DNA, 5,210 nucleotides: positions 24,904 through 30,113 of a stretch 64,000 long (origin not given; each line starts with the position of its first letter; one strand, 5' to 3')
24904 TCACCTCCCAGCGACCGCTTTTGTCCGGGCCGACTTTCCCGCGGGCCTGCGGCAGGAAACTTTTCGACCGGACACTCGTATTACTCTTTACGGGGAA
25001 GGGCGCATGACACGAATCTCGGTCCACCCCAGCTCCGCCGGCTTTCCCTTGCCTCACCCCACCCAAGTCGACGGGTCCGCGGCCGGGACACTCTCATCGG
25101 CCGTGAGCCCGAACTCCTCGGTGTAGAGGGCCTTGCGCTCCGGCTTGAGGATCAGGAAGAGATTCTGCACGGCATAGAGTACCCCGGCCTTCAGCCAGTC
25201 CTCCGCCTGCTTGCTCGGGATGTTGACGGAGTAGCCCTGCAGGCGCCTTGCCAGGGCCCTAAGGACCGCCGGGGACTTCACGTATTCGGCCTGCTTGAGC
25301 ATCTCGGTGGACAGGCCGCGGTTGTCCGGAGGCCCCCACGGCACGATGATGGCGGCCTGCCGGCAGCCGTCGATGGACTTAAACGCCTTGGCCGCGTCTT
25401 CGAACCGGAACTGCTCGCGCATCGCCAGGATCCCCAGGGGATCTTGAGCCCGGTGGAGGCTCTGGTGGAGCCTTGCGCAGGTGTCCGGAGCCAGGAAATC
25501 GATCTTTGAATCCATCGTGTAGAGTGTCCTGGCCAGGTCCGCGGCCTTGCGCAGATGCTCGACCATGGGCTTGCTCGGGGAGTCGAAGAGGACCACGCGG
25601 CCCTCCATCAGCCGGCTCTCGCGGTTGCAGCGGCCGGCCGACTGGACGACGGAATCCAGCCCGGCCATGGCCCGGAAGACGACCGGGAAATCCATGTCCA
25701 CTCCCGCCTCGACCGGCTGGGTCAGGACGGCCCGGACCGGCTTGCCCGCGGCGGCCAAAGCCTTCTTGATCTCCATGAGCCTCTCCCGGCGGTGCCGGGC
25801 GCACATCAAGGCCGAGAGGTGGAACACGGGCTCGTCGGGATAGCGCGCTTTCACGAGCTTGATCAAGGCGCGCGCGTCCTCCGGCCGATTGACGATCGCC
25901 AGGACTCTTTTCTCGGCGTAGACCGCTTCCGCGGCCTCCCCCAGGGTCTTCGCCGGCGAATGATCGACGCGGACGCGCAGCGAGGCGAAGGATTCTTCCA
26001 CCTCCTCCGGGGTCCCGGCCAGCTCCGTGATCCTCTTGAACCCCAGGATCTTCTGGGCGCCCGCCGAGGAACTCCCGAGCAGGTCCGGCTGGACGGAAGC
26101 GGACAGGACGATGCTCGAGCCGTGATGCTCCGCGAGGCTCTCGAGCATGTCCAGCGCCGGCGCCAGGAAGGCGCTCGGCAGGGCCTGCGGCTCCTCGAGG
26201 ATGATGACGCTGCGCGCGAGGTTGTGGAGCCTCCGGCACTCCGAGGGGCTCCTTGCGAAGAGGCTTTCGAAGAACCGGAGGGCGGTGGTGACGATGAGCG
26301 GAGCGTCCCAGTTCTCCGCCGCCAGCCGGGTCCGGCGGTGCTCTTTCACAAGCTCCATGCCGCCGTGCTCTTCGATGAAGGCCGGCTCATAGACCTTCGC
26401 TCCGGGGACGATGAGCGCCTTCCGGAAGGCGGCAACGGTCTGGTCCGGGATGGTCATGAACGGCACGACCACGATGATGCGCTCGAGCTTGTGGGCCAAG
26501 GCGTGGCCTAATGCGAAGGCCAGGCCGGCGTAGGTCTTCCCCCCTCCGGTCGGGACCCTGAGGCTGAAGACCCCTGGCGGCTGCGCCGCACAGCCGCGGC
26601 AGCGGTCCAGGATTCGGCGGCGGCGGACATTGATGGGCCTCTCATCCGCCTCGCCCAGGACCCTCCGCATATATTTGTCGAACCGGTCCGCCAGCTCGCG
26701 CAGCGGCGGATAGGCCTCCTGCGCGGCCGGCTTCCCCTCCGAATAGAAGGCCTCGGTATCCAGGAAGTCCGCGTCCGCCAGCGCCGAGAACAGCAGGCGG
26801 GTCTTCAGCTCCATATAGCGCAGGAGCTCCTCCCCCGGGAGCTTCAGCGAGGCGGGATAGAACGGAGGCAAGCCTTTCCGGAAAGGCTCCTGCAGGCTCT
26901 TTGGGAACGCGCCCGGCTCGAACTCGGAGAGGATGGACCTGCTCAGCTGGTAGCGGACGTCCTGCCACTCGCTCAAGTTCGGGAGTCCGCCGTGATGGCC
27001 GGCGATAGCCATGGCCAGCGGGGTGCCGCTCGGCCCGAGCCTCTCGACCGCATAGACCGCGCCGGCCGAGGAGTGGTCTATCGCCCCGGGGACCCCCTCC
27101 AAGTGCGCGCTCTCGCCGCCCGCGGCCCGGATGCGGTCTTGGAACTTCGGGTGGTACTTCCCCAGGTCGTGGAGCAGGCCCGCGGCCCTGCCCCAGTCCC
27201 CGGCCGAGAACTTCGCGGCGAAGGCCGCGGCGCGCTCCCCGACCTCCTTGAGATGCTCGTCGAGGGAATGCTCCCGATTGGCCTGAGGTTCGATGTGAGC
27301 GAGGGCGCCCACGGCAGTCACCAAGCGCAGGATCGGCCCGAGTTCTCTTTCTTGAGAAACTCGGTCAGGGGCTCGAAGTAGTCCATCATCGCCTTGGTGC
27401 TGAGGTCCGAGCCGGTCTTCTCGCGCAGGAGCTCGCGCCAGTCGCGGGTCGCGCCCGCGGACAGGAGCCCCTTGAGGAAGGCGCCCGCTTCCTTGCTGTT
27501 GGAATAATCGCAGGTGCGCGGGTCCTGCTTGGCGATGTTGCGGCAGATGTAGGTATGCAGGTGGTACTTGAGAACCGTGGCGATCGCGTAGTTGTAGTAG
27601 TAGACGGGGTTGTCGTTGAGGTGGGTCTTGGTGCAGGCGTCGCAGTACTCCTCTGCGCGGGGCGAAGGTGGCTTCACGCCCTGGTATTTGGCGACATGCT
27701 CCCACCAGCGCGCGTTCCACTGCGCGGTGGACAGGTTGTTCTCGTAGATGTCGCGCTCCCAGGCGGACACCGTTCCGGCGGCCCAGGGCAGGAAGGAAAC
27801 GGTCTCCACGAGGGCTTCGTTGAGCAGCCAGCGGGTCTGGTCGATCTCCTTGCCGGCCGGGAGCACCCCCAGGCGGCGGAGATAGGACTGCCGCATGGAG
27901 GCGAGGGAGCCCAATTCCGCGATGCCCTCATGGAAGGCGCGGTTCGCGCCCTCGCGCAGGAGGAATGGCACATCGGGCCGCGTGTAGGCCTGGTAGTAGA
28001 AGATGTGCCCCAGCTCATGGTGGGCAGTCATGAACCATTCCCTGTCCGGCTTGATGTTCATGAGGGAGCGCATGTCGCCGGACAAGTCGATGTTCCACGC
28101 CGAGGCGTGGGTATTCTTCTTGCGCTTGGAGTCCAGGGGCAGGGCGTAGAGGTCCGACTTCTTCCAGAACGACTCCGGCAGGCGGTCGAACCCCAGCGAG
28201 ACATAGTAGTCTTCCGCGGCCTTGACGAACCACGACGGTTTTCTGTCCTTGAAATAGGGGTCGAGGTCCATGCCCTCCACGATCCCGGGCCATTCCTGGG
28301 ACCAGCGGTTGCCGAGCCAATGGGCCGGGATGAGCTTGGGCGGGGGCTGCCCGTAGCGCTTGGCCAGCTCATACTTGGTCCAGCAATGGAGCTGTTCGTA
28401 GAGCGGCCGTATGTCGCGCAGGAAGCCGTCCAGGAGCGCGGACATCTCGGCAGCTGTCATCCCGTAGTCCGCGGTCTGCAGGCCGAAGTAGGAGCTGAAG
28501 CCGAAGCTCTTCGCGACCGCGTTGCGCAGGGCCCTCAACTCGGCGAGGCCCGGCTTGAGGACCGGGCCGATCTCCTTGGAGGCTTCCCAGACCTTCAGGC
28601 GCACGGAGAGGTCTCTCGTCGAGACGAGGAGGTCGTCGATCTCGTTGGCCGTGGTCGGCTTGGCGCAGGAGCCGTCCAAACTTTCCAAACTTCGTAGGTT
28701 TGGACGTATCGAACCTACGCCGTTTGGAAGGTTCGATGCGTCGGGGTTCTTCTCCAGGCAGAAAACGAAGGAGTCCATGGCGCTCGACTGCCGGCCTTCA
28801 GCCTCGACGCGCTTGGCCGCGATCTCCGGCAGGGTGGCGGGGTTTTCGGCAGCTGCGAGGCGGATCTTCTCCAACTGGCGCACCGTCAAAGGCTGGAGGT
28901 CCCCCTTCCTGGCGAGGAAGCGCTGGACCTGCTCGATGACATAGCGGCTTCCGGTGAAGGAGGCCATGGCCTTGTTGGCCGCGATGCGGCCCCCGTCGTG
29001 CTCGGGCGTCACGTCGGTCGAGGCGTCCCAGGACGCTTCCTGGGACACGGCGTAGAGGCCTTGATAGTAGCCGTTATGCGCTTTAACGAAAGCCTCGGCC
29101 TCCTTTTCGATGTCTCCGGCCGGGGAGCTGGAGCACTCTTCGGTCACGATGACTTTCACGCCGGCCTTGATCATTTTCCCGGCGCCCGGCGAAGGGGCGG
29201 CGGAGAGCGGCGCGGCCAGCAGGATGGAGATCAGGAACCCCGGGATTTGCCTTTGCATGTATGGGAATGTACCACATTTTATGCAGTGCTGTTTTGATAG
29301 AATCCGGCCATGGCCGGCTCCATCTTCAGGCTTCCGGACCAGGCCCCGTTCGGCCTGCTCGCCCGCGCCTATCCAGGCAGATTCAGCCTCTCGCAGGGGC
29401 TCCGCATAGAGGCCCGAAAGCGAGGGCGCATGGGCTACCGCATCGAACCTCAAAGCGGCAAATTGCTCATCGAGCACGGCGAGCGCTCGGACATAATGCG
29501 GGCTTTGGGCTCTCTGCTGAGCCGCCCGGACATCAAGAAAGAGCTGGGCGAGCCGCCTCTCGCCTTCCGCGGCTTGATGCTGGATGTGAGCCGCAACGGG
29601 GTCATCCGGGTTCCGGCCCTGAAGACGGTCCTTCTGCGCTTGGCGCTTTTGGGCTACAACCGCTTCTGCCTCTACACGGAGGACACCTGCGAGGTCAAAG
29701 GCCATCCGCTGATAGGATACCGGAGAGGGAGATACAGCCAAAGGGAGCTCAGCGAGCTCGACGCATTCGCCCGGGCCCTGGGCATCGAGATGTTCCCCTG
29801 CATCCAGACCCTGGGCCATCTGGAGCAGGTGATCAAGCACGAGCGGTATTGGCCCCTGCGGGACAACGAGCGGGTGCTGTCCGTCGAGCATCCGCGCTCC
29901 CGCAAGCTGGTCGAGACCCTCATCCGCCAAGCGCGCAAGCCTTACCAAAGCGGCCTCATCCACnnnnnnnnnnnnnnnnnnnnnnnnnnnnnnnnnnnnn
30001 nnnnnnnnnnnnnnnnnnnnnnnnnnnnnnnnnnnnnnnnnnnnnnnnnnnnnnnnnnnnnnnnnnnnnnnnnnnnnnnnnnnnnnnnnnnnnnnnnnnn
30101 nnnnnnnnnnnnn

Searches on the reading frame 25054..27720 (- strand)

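Call 8: search_protein_families(library=pfam, proteins=[window:25054-27720:-], max_evalue=0.001)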
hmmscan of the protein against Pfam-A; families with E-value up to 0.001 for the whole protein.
window:25054-27720:- (888 aa): 5 families
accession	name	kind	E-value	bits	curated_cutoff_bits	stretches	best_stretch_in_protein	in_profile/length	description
PF22590.2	Cas3-like_C_2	-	4.7e-13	49.8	27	1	604-702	3-105/106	CRISPR-associated nuclease/helicase Cas3, C-terminal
PF18019.7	Cas3_HD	-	2e-08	34.9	23.1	1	152-254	33-139/207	Cas3, HD domain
PF01966.28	HD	-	7e-07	30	22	1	154-247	2-90/116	HD domain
PF00270.35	DEAD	-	2.6e-06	27.7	26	1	387-544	19-161/167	DEAD/DEAH box helicase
PF04851.21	ResIII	-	7.9e-05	23.1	22.5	1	387-442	28-83/164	Type III restriction enzyme, res subunit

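Call 63: search_protein_families(library=padloc, proteins=[window:25054-27300:-], max_evalue=0.001)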
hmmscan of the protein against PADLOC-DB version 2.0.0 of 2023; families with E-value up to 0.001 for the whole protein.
window:25054-27300:- (748 aa): 26 families (the best 25 are shown)
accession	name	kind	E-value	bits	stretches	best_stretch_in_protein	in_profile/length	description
PDLC01765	Cas3c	-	5.5e-174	578.5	1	1-735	15-600/612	-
PDLC01766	Cas3c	-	5.9e-155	516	1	1-735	329-1001/1009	-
PDLC01759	Cas3b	-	3.3e-88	295.2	1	9-736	7-706/711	-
PDLC02082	Cas3b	-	8.9e-67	224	1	9-735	7-727/734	-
PDLC01763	Cas3b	-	1.3e-53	180.9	2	205-573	224-573/762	-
PDLC01710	Cas3a1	-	9.5e-37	124.8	1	230-564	210-547/745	Cas3_1_CAS-I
PDLC01758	Cas3b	-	1.7e-34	117.4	1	96-576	143-624/797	-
PDLC01767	Cas3e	-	6.9e-31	105.5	1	30-735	63-652/680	-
PDLC01254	Cas3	-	2.8e-30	103.7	1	8-187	4-163/164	CAS-I; effector_G3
PDLC00940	Cas3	-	3e-28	97.2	1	13-182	1-177/178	CRISPR-associated endonuclease Cas3-HD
PDLC01252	Cas3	-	5e-28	96.5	1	247-573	4-299/324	CAS-I; effector_G3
PDLC00938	Cas3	-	2.6e-27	94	1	247-566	4-324/358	CRISPR-associated helicase Cas3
PDLC01762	Cas3b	-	8e-27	92.1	1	247-580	245-553/692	-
PDLC01770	Cas3g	-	2.6e-26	90.3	2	247-587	31-371/733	-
PDLC01757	Cas3b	-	4.1e-24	83.1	2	327-565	281-497/676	-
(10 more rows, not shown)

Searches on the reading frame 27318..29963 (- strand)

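Call 8: search_protein_families(library=pfam, proteins=[window:27318-29963:-], max_evalue=0.001)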
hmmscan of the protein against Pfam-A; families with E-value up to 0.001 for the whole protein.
window:27318-29963:- (881 aa): 2 families
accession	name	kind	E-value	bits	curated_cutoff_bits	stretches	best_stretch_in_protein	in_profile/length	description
PF01401.24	Peptidase_M2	-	5.6e-98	329.5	23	1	286-881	4-581/581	Angiotensin-converting enzyme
PF01432.26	Peptidase_M3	-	5.9e-05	23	27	0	732-862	330-454/457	Peptidase family M3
